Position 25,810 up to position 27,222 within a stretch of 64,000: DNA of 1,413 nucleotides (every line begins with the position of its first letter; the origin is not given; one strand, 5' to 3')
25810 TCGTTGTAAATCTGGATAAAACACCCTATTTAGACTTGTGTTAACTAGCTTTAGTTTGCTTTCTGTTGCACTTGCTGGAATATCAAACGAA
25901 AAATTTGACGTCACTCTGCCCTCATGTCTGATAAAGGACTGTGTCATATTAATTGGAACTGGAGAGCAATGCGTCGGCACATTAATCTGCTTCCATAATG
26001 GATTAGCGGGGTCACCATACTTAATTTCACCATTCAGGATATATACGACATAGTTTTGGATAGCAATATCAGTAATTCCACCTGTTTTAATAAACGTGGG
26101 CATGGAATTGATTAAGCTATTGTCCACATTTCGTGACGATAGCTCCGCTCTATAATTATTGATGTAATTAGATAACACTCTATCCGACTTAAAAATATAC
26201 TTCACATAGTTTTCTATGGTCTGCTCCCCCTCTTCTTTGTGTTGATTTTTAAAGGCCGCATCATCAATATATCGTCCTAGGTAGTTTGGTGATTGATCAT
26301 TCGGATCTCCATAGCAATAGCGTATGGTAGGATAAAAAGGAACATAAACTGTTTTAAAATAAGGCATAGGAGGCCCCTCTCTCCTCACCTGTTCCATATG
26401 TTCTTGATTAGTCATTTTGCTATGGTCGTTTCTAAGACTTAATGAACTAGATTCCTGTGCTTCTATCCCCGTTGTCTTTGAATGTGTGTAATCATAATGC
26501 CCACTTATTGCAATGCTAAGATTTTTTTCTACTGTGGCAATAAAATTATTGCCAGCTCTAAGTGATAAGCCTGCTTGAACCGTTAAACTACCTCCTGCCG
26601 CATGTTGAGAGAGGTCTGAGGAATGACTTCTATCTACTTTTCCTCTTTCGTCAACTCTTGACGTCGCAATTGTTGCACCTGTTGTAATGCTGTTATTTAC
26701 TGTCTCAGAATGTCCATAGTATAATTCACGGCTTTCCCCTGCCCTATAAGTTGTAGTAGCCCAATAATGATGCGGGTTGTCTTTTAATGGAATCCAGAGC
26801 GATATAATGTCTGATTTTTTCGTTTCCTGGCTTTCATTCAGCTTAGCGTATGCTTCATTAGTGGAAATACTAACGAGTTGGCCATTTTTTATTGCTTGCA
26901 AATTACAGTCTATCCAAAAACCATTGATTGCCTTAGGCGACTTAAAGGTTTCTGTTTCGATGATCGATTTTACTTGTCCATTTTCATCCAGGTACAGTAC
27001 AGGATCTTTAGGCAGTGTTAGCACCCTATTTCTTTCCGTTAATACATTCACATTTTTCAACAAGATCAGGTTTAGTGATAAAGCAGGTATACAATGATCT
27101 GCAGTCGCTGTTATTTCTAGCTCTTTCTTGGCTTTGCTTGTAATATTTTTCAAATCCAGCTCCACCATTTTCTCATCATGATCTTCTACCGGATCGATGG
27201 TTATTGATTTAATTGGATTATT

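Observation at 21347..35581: Single-strand 14-kb surface-protein locus: cassettes interleaved with repeat proteins that share one unclassified domain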

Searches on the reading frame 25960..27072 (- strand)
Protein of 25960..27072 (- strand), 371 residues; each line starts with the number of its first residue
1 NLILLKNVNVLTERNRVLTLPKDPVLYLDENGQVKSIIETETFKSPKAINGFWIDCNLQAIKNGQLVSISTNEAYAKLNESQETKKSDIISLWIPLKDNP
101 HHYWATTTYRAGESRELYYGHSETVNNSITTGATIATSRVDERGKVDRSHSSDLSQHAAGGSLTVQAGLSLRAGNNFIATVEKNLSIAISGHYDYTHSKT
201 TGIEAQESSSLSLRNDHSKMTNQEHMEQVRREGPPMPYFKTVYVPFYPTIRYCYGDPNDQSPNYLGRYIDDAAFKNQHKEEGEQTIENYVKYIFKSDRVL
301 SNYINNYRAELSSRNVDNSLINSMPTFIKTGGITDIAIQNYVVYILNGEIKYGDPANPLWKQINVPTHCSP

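Call 57: find_homologous_proteins(query=A5, max_evalue=0.001)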
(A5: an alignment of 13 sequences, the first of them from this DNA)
Query A5 (13 sequences): 3994 candidates shared short words with the query, none scored E <= 0.001.
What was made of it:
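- Tried and rejected: I treat this as a tool limitation, and it used up the third search (call 57).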

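Call 58: search_solved_structures(query=A5, max_evalue=10)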
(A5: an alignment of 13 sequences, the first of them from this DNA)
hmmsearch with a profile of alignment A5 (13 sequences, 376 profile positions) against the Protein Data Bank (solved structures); distinct sequences matched with E-value up to 10: 3.
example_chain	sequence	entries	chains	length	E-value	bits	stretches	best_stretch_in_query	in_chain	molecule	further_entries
2eyu_A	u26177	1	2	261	0.33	13.3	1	254-304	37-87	twitching motility protein PilT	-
2gsz_A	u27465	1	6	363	0.52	12.7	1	254-304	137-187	twitching motility protein PilT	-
2ewv_A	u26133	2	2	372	0.53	12.6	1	254-304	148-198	twitching motility protein PilT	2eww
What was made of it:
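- On Aerolysin/ETX-MTX2 beta-pore-forming toxins: The PDB profile search found nothing (call 58).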

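Call 67: predict_structure(alignment_id=A5)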
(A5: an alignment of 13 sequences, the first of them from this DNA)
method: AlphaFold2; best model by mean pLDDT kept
length: 371 residues; sequences in the alignment: 13
mean_pLDDT: 61.8   pTM: 0.62
mean pLDDT of the five models: 61.8, 60.9, 60.9, 59.8, 57.6
residues with pLDDT >= 90: 26; 70-90: 152; 50-70: 67; < 50: 126
segments of 3 or more residues with pLDDT < 50: 1-17, 76-82, 127-144, 149-225, 353-357
pLDDT, mean of each block of 10 residues (from residue 1): 35 46 85 85 80 76 72 47 58 87 79 80 62 42 47 27 21 22 22 25 29 36 51 85 79 72 79 89 84 90 87 63 79 74 61 55 80 46
secondary structure, 60 per line:
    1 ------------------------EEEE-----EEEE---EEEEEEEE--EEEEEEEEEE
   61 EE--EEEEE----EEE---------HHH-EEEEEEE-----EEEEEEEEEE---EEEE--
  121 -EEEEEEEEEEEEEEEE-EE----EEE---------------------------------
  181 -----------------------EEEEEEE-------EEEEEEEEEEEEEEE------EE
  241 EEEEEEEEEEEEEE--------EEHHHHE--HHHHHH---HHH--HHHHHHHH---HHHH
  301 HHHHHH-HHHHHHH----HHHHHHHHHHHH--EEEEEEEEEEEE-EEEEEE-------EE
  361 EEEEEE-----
elements in order: E25-28 E34-37 E41-48 E51-62 E65-69 E74-76 E90-96 E102-111 E115-118 E122-137 E145-147 E204-210 E218-232 E239-254 H265-268 H272-277 H286-293 H297-306 H308-314 H319-330 E333-344 E346-351 E359-366
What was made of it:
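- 25960..27072 (-): Family-defining core module (giant aa 1005-1375). It is beta-rich with long strands and contains a Ser/Thr-rich loop and a helical subdomain. AF2 pLDDT 62, pTM 0.62 (call 67).
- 26497..26589 (-): Conserved amphipathic beta-hairpin inside the disordered loop (giant aa ~1166-1196: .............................). This stretch lies in the AF2 low-confidence loop (call 67).
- On Aerolysin/ETX-MTX2 beta-pore-forming toxins: The model has pLDDT of only 62, with a disordered 77-residue loop (call 67).
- The core module has long 14-16-residue beta-strands around a disordered Ser/Thr-rich loop (call 67).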

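Call 69: fold_search(model_id=the predicted structure, library=pdb)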
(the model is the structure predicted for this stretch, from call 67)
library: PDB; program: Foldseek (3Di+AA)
matches with E <= 10: 448; with E <= 0.001: 0
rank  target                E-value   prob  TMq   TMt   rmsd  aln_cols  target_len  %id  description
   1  1pre_B                1.5e-02  0.06  0.09  0.08  24.8       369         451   10  PROAEROLYSIN (released 1996-10-14)
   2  3c0m_A                2.4e-02  0.11  0.12  0.10  22.9       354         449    8  Crystal structure of the proaerolysin mutant Y221G (released 2008-02-12)
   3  6egt_C                2.4e-02  0.09  0.09  0.08  39.3       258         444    9  Structure of RVFV envelope protein Gc in postfusion conformation in complex with MES (released 2017-11-01)
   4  5jzh_A                2.9e-02  0.09  0.13  0.12  26.2       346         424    9  Cryo-EM structure of aerolysin prepore (released 2016-07-13)
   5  5mhr_I                3.4e-02  0.05  0.07  0.10  18.2       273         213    8  T3D reovirus sigma1 complexed with 9BG5 Fab fragments (released 2017-02-15)
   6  7y79_B                3.6e-02  0.44  0.18  0.30  15.1       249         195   12  Crystal structure of Cry78Aa (released 2022-08-31)
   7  9dsk_L                4.0e-02  0.04  0.07  0.10  21.3       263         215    9  Crystal structure of the cow antibody 115 (released 2026-04-08)
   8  8g4p_D                4.2e-02  0.04  0.08  0.11  20.8       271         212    8  Crystal structure of the peanut allergen Ara h 2 bound by two neutralizing antibodies 13T1 and 13T5 (released 2023-12-20)
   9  1pre_A                4.5e-02  0.04  0.09  0.07  28.3       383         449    9  PROAEROLYSIN (released 1996-10-14)
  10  9l3v_A                4.5e-02  0.03  0.05  0.05  34.0       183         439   10  structure of WEEV strain 71V1658 virus-like particle(3-fold region) (released 2025-08-27)
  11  9ecy_L                5.0e-02  0.05  0.09  0.13  23.0       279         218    8  Crystal structure of the SARS-CoV-2 NTD-targeted neutralizing antibody WRAIR-2039 (released 2025-08-20)
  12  7y78_A                5.9e-02  0.38  0.18  0.19  17.3       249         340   12  Crystal structure of Cry78Aa (released 2022-08-31)
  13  7y79_A                7.3e-02  0.35  0.18  0.31  15.1       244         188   13  Crystal structure of Cry78Aa (released 2022-08-31)
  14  8ojt_L                7.3e-02  0.04  0.08  0.11  21.6       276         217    6  Crystal structure of the human IgD Fab - structure Fab2 (released 2023-06-14)
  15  2d42_A                7.8e-02  0.23  0.19  0.26  21.7       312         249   10  Crystal structure analysis of a non-toxic crystal protein from Bacillus thuringiensis (released 2006-01-17)
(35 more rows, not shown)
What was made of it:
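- On Aerolysin/ETX-MTX2 beta-pore-forming toxins: Many family members appear among the weak hits (call 69).
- Closest known: Aerolysin/ETX-MTX2 beta-pore-forming toxins. Same: Aerolysin-family toxins are enriched among the weak fold hits (call 69).
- About 20 of the top 50 weak Foldseek PDB hits are aerolysin-family toxins: proaerolysin, Cry78Aa, Cry51Aa2, CPE, Dln1, Epx4 and Tpp80Aa1 (call 69).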

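Call 70: search_protein_families(library=pfam, alignment_id=A5, max_evalue=10)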
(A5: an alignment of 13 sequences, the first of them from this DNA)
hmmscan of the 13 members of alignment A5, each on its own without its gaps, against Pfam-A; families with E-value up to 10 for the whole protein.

A. member 1, seq(371 aa): 1 family
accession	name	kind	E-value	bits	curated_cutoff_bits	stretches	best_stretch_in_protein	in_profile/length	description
PF18688.6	DUF5638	-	0.041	14.7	39.8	1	57-90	66-96/104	Family of unknown function (DUF5638)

B. families by the number of members that match (of 13 scanned): 8 families
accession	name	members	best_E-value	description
PF24144.1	Phage_tudor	1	0.0048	Phage tudor domain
PF18688.6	DUF5638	1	0.041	Family of unknown function (DUF5638)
PF13332.12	Fil_haemagg_2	1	0.044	Hemagglutinin repeat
PF17150.9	CHASE6_C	1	0.34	C-terminal domain of two-partite extracellular sensor domain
PF01541.30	GIY-YIG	1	0.48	GIY-YIG catalytic domain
PF08555.15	FAM32A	1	0.57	FAM32A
PF14009.12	PADRE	1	0.68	PADRE domain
PF00566.25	RabGAP-TBC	1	3.4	Rab-GTPase-TBC domain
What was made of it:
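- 25960..27072 (-): No Pfam or PDB sequence match (calls 58, 70).
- On Aerolysin/ETX-MTX2 beta-pore-forming toxins: Pfam scan of all 13 core modules at E<=10 gave no toxin family (call 70).
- There is no Pfam or PDB sequence match, even per member at E <= 10 (calls 58, 70).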

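Call 73: fold_search(model_id=the predicted structure, library=viral)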
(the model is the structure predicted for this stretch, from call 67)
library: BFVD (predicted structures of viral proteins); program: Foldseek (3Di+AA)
matches with E <= 10: 184; with E <= 0.001: 0
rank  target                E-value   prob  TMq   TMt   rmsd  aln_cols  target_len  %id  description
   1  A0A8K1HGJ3            7.4e-03  0.13  0.13  0.12  44.7       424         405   12  Capsid protein [Red panda feces-associated circular DNA virus 19]
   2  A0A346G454            1.5e-02  0.18  0.12  0.13  27.9       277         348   10  (no name in the UniProt tables at hand)
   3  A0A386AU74            3.5e-02  0.06  0.09  0.12  23.2       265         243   11  Glycoprotein vOX2-2 [Elephant endotheliotropic herpesvirus 1B]
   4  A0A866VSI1            6.4e-02  0.06  0.09  0.10  18.4       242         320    8  VOX2-N [Elephant endotheliotropic herpesvirus 3A]
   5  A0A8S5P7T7            7.6e-02  0.06  0.10  0.05  32.7       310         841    9  FN3 [Siphoviridae sp. ctmYS12]
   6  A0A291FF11            7.6e-02  0.04  0.09  0.08  20.4       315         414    8  (no name in the UniProt tables at hand)
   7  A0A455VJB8            1.3e-01  0.02  0.06  0.05  33.8       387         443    9  Structural protein [Lactococcus phage phiQ1]
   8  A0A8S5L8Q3            1.4e-01  0.03  0.08  0.09  30.9       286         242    9  Major tail protein [Myoviridae sp. ctuYn2]
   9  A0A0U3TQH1            1.7e-01  0.04  0.08  0.11  28.4       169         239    5  Glycoprotein (Fragment) [Diaphorina citri bunyavirus]
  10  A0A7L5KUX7            2.1e-01  0.05  0.09  0.07  26.3       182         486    9  Structural polyprotein (Fragment) [Rustrela virus]
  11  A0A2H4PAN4            2.4e-01  0.03  0.09  0.13  24.9       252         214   10  (no name in the UniProt tables at hand)
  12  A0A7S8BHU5            2.6e-01  0.04  0.09  0.07  32.9       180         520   10  Polyprotein (Fragment) [Toscana virus]
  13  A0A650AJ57            2.6e-01  0.02  0.09  0.09  20.1       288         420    7  (no name in the UniProt tables at hand)
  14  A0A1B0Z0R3            2.9e-01  0.05  0.09  0.13  16.6       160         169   11  (no name in the UniProt tables at hand)
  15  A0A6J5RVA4            3.6e-01  0.01  0.05  0.06  37.6       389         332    7  Major tail protein [uncultured Caudovirales phage]
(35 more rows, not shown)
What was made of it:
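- Tried and rejected: Nothing (call 73).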

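Call 98: find_related_loci(query=A8, collection=metagenome_contigs, flank=10000)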
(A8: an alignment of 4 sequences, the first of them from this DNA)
Query A8 (371 aa) in metagenome_contigs; peptide patterns used: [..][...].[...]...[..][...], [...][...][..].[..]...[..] (x = any residue, [..] = any of these).
211 stretches matched a pattern; 1 encode a relative of the query (tblastn E <= 1e-3); 1 distinct loci.
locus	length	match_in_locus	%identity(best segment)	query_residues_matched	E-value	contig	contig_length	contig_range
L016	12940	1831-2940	82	2-371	0e+0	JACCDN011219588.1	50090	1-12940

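Call 115: find_related_loci(query=A8, collection=viral_contigs, flank=5000)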
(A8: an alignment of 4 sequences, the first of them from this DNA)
Query A8 (371 aa) in viral_contigs; peptide patterns used: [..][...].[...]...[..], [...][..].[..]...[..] (x = any residue, [..] = any of these).
96 stretches matched a pattern, but none encodes a relative of the query by tblastn (E <= 1e-3).

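Call 117: search_dna_similar(query=window:25960-27072:-, collection=plasmids, mode=protein, max_evalue=0.001, max_rows=5)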
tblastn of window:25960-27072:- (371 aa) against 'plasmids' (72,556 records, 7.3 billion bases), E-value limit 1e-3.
No match.

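Call 118: search_dna_similar(query=window:25960-27072:-, collection=phages, mode=protein, max_evalue=0.001, max_rows=5)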
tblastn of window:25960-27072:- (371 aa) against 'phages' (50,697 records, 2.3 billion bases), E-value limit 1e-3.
No match.
